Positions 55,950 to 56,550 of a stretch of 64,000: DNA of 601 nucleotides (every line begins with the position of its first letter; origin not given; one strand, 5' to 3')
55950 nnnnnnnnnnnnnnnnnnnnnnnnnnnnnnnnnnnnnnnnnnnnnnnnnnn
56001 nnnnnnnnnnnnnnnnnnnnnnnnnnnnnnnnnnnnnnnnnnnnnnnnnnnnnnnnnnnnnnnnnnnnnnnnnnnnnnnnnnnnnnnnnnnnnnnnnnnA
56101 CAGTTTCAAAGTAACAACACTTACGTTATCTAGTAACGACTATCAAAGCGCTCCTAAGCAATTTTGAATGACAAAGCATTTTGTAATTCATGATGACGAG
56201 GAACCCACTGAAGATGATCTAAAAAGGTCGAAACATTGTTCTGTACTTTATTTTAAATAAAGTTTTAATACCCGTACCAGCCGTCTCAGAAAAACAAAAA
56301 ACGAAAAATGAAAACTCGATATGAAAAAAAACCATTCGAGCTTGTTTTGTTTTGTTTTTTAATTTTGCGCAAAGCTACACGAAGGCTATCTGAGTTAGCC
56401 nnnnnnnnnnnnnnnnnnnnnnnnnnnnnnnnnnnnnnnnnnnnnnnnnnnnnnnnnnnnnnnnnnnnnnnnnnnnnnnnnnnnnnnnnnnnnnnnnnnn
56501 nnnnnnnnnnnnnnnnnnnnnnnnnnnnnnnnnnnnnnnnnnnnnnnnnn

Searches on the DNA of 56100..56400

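Call 67: search_rna_families(source=window, start=56100, end=56400, threshold=evalue, max_evalue=10)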
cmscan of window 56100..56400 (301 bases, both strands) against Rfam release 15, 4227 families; matches with E-value up to 10: 7.
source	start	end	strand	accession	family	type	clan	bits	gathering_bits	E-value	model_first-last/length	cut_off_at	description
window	56298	56358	+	RF03623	mir-1252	Gene; miRNA;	-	22.8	70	0.13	1-65/65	no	mir-1252 microRNA precursor family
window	56231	56393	+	RF01437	S_pombe_snR10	Gene; snRNA; snoRNA; HACA-box;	CL00031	20.7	50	1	1-167/167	no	small nucleolar RNA snR10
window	56211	56346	-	RF01774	rpsL_ricks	Cis-reg; leader;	-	19.4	60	7.6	1-131/131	no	Rickettsia rpsL leader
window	56290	56367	-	RF04056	mir-982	Gene; miRNA;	-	18.9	70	0.76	1-89/89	no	mir-982 microRNA precursor family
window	56292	56323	+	RF00617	cHP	Cis-reg;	CL00129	13.5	40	3.5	1-45/45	no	Flavivirus capsid hairpin cHP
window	56263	56400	+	RF03532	SQ2397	Cis-reg;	-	12.3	100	8.8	1-222/243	3'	Cis-regulator of HTH transcription factor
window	56160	56213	+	RF01139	sR2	Gene; snRNA; snoRNA; CD-box;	-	11.3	42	3.7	1-57/57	no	Small nucleolar RNA sR2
